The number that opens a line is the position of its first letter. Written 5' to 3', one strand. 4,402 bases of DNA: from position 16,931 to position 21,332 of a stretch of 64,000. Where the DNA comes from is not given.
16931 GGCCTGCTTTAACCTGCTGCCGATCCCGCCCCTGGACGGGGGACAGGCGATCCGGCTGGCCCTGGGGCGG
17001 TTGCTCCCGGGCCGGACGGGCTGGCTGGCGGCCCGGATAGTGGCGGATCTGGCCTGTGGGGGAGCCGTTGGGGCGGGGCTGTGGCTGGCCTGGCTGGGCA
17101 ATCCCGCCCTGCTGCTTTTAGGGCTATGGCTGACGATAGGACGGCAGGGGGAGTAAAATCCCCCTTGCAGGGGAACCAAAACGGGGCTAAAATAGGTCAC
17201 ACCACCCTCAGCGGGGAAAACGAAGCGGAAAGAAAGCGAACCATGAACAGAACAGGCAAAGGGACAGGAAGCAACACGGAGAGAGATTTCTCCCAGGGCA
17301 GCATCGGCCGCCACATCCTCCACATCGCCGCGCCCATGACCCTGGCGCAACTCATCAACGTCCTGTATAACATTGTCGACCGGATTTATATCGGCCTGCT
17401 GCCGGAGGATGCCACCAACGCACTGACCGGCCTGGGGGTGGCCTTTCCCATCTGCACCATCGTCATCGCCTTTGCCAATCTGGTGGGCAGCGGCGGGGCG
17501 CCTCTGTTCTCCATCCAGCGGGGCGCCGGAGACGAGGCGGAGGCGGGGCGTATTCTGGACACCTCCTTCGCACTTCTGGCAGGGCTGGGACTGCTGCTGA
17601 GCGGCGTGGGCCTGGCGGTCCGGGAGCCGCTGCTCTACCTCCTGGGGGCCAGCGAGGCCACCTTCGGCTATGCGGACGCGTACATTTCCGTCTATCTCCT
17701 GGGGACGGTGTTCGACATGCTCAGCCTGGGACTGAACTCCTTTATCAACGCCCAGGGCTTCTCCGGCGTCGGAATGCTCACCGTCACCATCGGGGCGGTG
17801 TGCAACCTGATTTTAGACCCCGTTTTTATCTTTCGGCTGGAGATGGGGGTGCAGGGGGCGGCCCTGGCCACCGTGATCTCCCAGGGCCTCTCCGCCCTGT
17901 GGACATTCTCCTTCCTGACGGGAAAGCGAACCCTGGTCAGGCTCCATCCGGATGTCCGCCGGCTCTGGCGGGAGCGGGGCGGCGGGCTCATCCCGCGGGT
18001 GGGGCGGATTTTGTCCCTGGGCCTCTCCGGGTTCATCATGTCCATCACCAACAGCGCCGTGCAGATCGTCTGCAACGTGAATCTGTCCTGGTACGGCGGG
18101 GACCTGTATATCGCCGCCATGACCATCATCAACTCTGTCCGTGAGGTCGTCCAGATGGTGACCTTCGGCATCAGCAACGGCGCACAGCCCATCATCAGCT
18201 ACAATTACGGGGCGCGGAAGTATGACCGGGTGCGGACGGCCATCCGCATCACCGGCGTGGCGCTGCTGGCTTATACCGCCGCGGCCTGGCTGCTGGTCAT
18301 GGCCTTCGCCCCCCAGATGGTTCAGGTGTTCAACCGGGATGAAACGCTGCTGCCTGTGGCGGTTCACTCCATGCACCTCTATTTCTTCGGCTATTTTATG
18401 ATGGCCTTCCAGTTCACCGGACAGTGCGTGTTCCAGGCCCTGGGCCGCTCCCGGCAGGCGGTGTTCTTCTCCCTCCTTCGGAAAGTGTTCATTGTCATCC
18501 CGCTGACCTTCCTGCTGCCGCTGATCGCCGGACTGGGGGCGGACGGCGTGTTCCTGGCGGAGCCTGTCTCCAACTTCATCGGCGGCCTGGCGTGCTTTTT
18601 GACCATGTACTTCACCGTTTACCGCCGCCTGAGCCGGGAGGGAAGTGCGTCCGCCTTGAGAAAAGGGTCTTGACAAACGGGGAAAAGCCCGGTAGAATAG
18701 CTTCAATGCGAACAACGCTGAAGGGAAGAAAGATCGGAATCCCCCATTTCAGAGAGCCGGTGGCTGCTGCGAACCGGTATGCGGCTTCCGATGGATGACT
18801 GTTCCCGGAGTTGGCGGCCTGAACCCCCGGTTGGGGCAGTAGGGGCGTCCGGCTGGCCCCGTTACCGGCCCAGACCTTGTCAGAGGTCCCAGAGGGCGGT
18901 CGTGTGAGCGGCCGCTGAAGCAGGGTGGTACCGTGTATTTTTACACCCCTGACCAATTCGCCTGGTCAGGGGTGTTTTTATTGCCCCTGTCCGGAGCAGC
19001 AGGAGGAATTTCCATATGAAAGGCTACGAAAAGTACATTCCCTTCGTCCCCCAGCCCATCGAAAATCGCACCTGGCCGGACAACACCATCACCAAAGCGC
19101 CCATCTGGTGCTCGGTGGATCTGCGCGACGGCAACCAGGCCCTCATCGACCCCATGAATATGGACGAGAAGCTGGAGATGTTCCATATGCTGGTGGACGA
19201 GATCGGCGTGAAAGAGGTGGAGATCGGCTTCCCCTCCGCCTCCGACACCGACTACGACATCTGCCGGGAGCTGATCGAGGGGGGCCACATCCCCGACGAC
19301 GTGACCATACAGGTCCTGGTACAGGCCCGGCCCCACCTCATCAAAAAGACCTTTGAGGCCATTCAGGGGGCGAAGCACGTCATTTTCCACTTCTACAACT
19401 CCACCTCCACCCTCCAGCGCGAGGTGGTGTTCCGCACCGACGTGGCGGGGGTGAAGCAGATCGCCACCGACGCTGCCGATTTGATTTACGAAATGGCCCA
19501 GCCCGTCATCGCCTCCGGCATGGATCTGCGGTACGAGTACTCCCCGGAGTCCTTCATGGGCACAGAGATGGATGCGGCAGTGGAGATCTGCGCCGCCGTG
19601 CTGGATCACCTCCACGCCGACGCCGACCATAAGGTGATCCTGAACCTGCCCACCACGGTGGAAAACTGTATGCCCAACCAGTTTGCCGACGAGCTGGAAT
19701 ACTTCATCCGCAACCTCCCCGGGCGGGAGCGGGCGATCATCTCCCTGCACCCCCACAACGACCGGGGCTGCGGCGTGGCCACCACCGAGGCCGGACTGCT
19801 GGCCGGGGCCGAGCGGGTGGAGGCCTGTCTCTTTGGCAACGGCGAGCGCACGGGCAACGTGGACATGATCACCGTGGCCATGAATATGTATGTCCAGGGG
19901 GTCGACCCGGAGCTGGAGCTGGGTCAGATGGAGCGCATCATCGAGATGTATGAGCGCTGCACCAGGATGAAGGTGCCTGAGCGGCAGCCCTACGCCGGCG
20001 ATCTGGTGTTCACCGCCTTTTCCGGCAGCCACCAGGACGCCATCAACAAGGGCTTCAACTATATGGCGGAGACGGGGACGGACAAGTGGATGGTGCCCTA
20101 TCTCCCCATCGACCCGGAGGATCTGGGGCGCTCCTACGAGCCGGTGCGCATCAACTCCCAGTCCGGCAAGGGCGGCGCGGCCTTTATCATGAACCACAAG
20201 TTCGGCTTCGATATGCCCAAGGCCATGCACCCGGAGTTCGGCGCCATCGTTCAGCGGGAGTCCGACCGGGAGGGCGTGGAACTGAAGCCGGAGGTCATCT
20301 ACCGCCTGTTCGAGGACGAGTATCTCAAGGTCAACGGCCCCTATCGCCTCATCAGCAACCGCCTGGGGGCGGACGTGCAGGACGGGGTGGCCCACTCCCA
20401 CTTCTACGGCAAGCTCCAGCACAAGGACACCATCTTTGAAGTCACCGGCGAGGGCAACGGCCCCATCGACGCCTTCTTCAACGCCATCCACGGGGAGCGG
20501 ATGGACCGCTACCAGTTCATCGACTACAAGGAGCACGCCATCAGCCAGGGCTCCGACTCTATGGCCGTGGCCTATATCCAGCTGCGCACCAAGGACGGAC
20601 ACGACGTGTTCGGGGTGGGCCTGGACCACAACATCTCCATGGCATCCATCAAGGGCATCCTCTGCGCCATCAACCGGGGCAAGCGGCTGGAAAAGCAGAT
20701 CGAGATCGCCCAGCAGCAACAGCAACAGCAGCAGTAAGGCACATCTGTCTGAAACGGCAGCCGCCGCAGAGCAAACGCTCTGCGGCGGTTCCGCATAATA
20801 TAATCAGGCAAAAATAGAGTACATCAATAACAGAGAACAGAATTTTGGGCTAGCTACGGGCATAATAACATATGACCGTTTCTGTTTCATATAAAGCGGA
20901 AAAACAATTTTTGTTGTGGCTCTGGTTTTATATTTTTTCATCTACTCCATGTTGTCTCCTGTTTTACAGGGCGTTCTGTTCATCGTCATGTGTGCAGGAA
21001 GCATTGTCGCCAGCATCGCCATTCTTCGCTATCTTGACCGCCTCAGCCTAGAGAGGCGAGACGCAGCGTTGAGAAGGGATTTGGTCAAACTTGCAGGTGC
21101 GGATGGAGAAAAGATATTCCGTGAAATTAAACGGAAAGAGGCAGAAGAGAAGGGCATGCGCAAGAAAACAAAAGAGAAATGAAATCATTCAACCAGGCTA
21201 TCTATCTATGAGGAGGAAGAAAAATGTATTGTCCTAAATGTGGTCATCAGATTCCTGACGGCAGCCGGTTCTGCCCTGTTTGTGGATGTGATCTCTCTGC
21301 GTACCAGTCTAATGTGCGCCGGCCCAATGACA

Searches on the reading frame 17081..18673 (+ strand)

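Call 16: search_protein_families(library=pfam, proteins=[window:17081-18673:+], max_evalue=0.01)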
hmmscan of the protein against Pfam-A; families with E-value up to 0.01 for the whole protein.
window:17081-18673:+ (530 aa): 1 family
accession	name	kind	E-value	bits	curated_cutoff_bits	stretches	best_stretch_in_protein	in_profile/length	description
PF01554.23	MatE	-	9.8e-48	162.3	24.9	2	319-477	4-160/161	MatE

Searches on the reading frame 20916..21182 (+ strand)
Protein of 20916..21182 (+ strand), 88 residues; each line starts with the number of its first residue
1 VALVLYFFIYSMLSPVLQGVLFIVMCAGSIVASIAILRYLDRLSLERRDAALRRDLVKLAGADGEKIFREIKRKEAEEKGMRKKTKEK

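Call 16: search_protein_families(library=pfam, proteins=[window:20916-21182:+], max_evalue=0.01)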
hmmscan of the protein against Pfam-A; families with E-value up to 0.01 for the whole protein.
window:20916-21182:+ (88 aa): 0 families

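Call 31: search_protein_families(library=ncbifam, proteins=[window:20916-21182:+], max_evalue=0.01)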
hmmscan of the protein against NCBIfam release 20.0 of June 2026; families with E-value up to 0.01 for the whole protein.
window:20916-21182:+ (88 aa): 0 families

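Call 32: search_protein_families(library=padloc, proteins=[window:20916-21182:+], max_evalue=0.01)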
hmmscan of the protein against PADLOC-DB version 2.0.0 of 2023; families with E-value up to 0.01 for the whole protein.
window:20916-21182:+ (88 aa): 0 families
